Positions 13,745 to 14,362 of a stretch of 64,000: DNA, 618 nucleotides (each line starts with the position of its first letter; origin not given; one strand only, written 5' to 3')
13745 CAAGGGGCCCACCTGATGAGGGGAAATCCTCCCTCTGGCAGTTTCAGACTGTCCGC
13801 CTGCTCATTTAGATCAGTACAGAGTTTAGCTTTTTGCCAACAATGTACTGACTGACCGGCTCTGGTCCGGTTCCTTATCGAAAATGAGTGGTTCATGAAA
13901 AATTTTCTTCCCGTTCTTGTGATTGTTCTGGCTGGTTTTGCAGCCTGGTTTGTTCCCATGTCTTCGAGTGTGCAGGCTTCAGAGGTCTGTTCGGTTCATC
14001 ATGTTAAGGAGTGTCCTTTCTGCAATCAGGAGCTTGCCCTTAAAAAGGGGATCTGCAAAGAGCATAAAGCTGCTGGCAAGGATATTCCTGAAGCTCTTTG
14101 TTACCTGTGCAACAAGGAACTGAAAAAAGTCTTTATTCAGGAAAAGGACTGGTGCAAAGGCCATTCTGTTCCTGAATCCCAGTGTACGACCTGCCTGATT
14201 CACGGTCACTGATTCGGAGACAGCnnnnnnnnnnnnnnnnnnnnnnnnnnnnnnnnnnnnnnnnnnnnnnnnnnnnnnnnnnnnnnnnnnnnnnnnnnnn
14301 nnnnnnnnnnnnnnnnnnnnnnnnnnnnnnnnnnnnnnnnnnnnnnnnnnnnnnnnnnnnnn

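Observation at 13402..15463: Two small secreted Cys/His-rich proteins upstream of an HME-RND pump that lacks an adjacent outer-membrane factor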

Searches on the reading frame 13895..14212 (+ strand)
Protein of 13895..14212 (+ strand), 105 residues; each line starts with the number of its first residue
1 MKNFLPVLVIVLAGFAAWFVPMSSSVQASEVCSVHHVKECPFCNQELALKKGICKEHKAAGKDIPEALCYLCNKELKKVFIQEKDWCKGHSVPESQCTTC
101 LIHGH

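Call 3: search_protein_families(library=pfam, proteins=[window:13895-14212:+], max_evalue=1)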
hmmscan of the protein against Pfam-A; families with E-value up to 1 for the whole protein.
window:13895-14212:+ (105 aa): 2 families
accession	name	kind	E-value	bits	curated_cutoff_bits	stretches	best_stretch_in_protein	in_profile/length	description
PF04570.20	zf-FLZ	-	0.11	12.4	23.4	0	68-78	15-25/54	zinc-finger of the FCS-type, C2-C2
PF18912.6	DZR_2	-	0.24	11.7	27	0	39-87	9-52/56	Double zinc ribbon domain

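Call 4: search_protein_families(library=ncbifam, proteins=[window:13895-14212:+], max_evalue=1)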
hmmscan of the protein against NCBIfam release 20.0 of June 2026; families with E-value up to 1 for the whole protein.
window:13895-14212:+ (105 aa): 1 family
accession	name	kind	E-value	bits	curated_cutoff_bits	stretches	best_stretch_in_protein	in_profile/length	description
NF004438.0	PRK05776.1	equivalog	0.097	10.8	793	1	30-69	596-634/677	DNA topoisomerase I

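Call 6: find_homologous_proteins(query=window:13895-14212:+, max_evalue=0.01)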
Query window:13895-14212:+ (105 aa): 1 proteins with E <= 0.01 among 2 candidates.
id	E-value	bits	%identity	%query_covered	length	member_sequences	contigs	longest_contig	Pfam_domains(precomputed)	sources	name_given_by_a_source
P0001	1.7e-64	233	98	100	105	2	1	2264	-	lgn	-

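Call 9: find_encoding_contigs(protein=P0001, flank=10000)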
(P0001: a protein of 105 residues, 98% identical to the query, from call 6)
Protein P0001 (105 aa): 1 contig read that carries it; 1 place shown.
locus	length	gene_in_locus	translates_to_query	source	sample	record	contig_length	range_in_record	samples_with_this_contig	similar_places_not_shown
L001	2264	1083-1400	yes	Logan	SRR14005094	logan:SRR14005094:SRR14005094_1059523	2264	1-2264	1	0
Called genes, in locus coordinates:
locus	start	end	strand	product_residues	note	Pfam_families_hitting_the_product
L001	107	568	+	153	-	-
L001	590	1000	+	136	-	-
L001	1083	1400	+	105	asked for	-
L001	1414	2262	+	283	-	?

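Call 15: search_protein_representatives(protein=window:13895-14212:+)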
Query: 105 residues. Proteins with E-value up to 0.001 (for the whole library): 212; up to 1e-10: 66; up to 1e-30: 4. The best 150 are listed.
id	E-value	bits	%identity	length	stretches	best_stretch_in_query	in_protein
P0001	5.3e-65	232.8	98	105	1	1-105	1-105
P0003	7.1e-36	139.1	59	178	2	8-101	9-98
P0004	1.5e-31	125.2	55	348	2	24-100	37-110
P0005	4.1e-31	123.8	48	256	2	3-100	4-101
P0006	3.4e-28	114.4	49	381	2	28-100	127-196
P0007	9.9e-28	112.9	49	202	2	23-101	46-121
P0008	2.0e-27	111.9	43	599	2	23-100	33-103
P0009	2.2e-27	111.7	44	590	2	5-100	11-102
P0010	8.7e-26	106.6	52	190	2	30-100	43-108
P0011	1.9e-25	105.5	40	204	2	25-100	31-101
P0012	2.6e-24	101.9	51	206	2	28-100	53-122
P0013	5.5e-23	97.6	44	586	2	9-100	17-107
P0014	8.3e-23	97.0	54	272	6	73-100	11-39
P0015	1.1e-22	96.6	41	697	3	37-101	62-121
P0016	3.6e-22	95.0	47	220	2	22-100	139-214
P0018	8.7e-22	93.7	54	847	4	64-100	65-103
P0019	9.8e-22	93.6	47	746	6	53-100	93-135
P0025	1.1e-16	77.3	45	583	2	36-100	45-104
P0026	7.3e-16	74.7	48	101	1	4-100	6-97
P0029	1.5e-14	70.5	51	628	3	54-100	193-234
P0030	1.8e-14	70.2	41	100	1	4-100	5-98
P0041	9.3e-13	64.7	46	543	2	4-100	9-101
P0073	2.3e-10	57.0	48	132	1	29-100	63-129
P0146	2.2e-06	44.2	38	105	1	13-100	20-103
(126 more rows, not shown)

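Call 19: search_protein_families(library=pfam, proteins=[P0008, P0018, P0019, P0026, P0030, P0003, P0029, P0041], max_evalue=0.01)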
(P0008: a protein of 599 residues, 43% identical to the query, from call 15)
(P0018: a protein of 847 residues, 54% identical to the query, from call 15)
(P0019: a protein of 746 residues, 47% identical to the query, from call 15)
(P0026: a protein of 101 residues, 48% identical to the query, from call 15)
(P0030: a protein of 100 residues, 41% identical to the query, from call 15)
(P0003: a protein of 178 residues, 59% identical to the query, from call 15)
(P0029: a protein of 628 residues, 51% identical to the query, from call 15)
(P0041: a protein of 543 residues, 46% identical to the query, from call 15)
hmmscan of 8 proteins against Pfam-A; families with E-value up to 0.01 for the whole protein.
P0008 (599 aa): 2 families
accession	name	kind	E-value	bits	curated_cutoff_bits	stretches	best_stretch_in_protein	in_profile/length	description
PF16576.10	HlyD_D23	-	3.2e-46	157.7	30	1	265-504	2-213/214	Barrel-sandwich domain of CusB or HlyD membrane-fusion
PF13437.12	HlyD_3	-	1.7e-20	74.2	22.2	1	401-495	1-96/106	HlyD family secretion protein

P0018 (847 aa): 4 families
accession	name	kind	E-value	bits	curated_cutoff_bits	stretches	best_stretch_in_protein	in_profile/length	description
PF16576.10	HlyD_D23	-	5e-44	150.6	30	2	585-758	57-213/214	Barrel-sandwich domain of CusB or HlyD membrane-fusion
PF13437.12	HlyD_3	-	1.8e-21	77.3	22.2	1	656-750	2-97/106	HlyD family secretion protein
PF13533.13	Biotin_lipoyl_2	-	4.8e-05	23.5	29.8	1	355-383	2-30/32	Biotin-lipoyl like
PF00364.28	Biotin_lipoyl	-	0.0022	18.2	22.1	1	356-383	45-72/73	Biotin-requiring enzyme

P0019 (746 aa): 4 families
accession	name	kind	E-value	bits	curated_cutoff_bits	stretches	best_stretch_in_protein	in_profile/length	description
PF16576.10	HlyD_D23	-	8.3e-32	110.6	30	2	467-657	33-213/214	Barrel-sandwich domain of CusB or HlyD membrane-fusion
PF13437.12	HlyD_3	-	4.6e-15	56.7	22.2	1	554-648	2-96/106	HlyD family secretion protein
PF13533.13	Biotin_lipoyl_2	-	1.5e-09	37.8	29.8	2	554-582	3-31/32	Biotin-lipoyl like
PF00364.28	Biotin_lipoyl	-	4.8e-09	36.4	22.1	1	375-403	44-72/73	Biotin-requiring enzyme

P0026 (101 aa): 1 family
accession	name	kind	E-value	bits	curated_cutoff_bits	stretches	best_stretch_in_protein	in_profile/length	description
PF25287.1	zf-B_box_Trim66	-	0.0092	16.1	27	1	55-73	7-25/35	Trim66, B-box zinc-binding domain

P0030 (100 aa): 0 families

P0003 (178 aa): 3 families
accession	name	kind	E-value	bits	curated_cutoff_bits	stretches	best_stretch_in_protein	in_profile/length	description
PF18420.7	CSN4_RPN5_eIF3a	-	0.00012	22.6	26.4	0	141-161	12-32/42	CSN4/RPN5/eIF3a helix turn helix domain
PF05528.17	Acc5b_avian_CoV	-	0.0021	18.3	27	0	109-153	31-74/82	Accessory protein 5b, avian coronavirus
PF04260.17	DUF436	-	0.0021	18.2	25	0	26-104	25-101/171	Protein of unknown function (DUF436)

P0029 (628 aa): 4 families
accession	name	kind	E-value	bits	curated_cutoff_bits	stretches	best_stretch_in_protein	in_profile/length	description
PF16576.10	HlyD_D23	-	1.3e-40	139.5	30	1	280-539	2-213/214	Barrel-sandwich domain of CusB or HlyD membrane-fusion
PF13437.12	HlyD_3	-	2.8e-22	79.9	22.2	1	438-531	2-97/106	HlyD family secretion protein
PF13533.13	Biotin_lipoyl_2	-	3.3e-05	24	29.8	1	299-328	2-31/32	Biotin-lipoyl like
PF00364.28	Biotin_lipoyl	-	0.00087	19.5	22.1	0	300-328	45-73/73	Biotin-requiring enzyme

P0041 (543 aa): 4 families
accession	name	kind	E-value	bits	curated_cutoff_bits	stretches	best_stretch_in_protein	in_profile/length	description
PF16576.10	HlyD_D23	-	4.1e-48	163.9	30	1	211-448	4-213/214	Barrel-sandwich domain of CusB or HlyD membrane-fusion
PF13437.12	HlyD_3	-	4.5e-21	76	22.2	1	346-443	2-103/106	HlyD family secretion protein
PF00364.28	Biotin_lipoyl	-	0.00018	21.7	22.1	0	233-257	49-73/73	Biotin-requiring enzyme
PF13533.13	Biotin_lipoyl_2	-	0.00071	19.8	29.8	1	227-257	1-31/32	Biotin-lipoyl like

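Call 22: find_encoding_contigs(protein=P0003, flank=8000, max_places=4)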
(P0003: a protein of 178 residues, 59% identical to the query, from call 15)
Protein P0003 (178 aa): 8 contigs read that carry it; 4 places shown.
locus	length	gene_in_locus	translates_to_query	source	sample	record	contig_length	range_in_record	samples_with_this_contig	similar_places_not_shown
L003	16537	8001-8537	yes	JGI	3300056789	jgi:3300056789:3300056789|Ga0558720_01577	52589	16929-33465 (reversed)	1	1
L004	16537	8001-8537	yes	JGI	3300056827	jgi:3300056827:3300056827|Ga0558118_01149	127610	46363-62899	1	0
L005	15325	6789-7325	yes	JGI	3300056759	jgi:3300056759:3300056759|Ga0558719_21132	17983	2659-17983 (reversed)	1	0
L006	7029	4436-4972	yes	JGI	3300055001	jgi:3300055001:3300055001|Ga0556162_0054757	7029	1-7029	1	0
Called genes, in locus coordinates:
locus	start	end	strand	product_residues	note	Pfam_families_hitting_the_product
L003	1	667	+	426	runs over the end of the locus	PF00285:Citrate_synt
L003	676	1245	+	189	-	PF01923:Cob_adeno_trans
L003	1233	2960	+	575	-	-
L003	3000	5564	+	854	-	PF13589:HATPase_c_3 (weak), PF21180:TOP6A-Spo11_Toprim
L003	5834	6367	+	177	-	-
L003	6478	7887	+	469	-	PF02321:OEP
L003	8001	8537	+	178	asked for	-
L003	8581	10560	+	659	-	PF25919:BSH_CusB (faint), PF25973:BSH_CzcB, PF25893:HH_CzcB, PF25954:Beta-barrel_RND_2, PF25975:CzcB_C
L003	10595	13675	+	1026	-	PF00873:ACR_tran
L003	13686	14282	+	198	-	PF01545:Cation_efflux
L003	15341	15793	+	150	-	-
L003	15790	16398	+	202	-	PF01850:PIN (weak), PF16289:PIN_12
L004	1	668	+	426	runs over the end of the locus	PF00285:Citrate_synt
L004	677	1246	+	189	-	PF01923:Cob_adeno_trans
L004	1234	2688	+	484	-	-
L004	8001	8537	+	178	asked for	-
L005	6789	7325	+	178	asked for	-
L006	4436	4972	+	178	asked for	-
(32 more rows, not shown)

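Call 23: find_encoding_contigs(protein=P0026, flank=8000, max_places=4)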
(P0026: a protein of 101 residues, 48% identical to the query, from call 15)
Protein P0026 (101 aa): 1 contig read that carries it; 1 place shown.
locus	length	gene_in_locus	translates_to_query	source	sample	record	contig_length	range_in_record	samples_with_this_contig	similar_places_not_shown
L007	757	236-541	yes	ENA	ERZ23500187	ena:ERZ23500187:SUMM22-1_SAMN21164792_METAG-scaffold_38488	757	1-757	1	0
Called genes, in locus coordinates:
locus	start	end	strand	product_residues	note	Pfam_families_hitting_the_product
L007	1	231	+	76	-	?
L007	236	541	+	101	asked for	-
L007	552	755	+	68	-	?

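Call 24: find_encoding_contigs(protein=P0030, flank=8000, max_places=4)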
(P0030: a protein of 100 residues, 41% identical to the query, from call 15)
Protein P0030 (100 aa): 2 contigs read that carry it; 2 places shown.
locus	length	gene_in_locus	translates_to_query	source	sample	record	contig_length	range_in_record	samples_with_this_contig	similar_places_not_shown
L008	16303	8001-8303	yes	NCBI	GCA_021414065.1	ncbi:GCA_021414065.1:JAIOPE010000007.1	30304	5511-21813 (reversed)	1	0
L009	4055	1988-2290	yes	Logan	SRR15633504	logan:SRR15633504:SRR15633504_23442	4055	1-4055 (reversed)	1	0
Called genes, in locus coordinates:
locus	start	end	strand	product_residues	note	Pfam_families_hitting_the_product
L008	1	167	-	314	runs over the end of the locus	PF00487:FA_desaturase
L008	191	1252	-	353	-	PF02353:CMAS, PF05175:MTS, PF13489:Methyltransf_23, PF02390:Methyltransf_4, PF08241:Methyltransf_11, PF08242:Methyltransf_12, PF13649:Methyltransf_25, PF13847:Methyltransf_31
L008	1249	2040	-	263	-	PF06966:DUF1295, PF02544:Steroid_dh (weak)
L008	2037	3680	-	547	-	PF00890:FAD_binding_2 (weak), PF01266:DAO, PF01593:Amino_oxidase, PF12831:FAD_oxidored (weak), PF13450:NAD_binding_8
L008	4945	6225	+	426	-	-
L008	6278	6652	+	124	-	PF01022:HTH_5, PF12840:HTH_20 (weak)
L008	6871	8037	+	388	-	PF02321:OEP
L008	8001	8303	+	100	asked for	-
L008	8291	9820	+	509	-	PF25917:BSH_RND, PF25973:BSH_CzcB, PF25893:HH_CzcB (faint), PF25944:Beta-barrel_RND (weak), PF25954:Beta-barrel_RND_2, PF25975:CzcB_C (weak)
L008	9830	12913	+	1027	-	PF00873:ACR_tran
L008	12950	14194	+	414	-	PF07690:MFS_1 (weak)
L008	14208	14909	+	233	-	-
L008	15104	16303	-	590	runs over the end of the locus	PF13428:TPR_14 (faint), PF07719:TPR_2 (faint), PF14559:TPR_19 (faint), PF00515:TPR_1 (faint), PF13414:TPR_11 (faint), PF13181:TPR_8 (faint), PF13432:TPR_16 (weak)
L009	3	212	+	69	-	?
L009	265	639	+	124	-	PF01022:HTH_5, PF12840:HTH_20 (weak)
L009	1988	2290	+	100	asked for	-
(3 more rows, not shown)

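Call 41: search_protein_families(library=pfam, proteins=[L003:5834-6367:+], max_evalue=1)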
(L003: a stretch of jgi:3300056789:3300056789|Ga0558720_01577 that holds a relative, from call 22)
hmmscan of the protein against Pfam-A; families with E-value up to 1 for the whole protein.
L003:5834-6367:+ (177 aa): 1 family
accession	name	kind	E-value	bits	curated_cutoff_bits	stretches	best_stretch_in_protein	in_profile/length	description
PF14471.11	DUF4428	-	0.021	15.1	27.8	1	47-69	22-44/51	Domain of unknown function (DUF4428)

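Call 56: list_cluster_members(proteins=[P0030, P0008, P0013, P0025, P0029, P0041, P0009, P0146, P0073, P0012])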
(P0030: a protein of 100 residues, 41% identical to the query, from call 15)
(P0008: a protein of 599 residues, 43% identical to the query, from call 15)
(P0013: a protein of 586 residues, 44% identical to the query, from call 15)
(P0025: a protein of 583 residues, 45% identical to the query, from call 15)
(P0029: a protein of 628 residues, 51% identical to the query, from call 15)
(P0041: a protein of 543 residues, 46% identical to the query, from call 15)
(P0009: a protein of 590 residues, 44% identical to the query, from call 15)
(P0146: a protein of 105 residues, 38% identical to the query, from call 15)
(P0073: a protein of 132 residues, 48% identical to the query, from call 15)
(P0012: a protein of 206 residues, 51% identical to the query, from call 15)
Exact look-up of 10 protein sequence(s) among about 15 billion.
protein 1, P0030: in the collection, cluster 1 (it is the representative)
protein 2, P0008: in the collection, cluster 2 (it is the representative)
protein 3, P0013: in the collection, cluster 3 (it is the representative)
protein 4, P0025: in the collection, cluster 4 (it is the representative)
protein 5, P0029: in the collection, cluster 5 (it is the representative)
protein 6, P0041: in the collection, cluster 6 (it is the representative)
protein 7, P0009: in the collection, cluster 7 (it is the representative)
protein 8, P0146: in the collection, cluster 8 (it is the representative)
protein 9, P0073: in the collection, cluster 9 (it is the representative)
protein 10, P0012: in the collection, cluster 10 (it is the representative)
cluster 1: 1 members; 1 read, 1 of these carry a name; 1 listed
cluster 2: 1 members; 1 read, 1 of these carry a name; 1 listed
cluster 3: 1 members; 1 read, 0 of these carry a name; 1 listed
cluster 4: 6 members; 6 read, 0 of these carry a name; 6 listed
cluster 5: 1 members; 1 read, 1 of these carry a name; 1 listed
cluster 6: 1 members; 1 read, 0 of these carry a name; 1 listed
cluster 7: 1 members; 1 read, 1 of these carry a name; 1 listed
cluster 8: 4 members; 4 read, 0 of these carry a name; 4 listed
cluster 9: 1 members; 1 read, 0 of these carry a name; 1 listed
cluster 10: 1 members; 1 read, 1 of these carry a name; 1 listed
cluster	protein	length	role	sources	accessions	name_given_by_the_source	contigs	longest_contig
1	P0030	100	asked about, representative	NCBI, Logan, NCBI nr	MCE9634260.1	MAG: hypothetical protein K8T90_01020 [Planctomycetes bacterium] | hypothetical protein [Planctomycetota bacterium]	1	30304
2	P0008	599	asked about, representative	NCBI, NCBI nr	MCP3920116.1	MAG: efflux RND transporter periplasmic adaptor subunit [bacterium] | efflux RND transporter periplasmic adaptor subunit [bacterium]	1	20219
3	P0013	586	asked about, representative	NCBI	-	-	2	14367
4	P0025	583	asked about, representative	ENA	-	-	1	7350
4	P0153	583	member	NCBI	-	-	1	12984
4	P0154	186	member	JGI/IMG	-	-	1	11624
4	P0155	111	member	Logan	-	-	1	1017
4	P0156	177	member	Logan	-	-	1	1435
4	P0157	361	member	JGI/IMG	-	-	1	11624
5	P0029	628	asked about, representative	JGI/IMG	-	cobalt-zinc-cadmium efflux system membrane fusion protein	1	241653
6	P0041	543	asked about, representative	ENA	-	-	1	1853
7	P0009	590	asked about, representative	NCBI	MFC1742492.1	efflux RND transporter periplasmic adaptor subunit [Candidatus Riflebacteria bacterium]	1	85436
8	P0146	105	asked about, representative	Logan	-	-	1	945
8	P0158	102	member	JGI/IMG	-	-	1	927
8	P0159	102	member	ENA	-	-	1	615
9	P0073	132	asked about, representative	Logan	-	-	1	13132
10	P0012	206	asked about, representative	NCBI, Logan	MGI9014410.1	MAG: hypothetical protein ACR2GY_09200 [Phycisphaerales bacterium]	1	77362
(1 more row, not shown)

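Call 58: find_encoding_contigs(protein=window:13895-14212:+, flank=3000, max_places=4)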
Protein window:13895-14212:+ (105 aa): 4 contigs read that carry it; 2 places shown.
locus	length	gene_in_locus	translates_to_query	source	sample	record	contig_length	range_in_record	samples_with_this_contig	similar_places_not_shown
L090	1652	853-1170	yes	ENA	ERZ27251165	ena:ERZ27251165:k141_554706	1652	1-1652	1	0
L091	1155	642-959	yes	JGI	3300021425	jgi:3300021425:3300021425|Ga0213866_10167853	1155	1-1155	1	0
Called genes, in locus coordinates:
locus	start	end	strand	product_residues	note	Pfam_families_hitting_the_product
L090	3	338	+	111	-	?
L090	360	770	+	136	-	-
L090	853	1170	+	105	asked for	-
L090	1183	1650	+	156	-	?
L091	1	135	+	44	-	?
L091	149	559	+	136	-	-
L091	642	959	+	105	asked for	-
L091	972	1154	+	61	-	?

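Call 85: search_dna_similar(query=window:13895-14209:+, collection=plasmids, mode=protein, max_evalue=0.001, max_rows=15)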
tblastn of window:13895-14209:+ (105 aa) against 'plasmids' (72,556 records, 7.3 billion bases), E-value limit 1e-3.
Records with a match: 1; places in all: 1; records where one place covers at least 80% of the query: 0.
Best place of each record, by identity: <60% 1.
By first word of the organism name: Planctomycetes 1.
By predicted mobility (MOB-suite, as given by PLSDB): mobilizable 1.
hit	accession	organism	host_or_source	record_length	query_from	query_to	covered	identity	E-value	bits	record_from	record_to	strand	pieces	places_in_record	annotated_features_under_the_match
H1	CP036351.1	Planctomycetes bacterium K2D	-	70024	64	100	35%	48.6%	5e-4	44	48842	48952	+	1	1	hypothetical protein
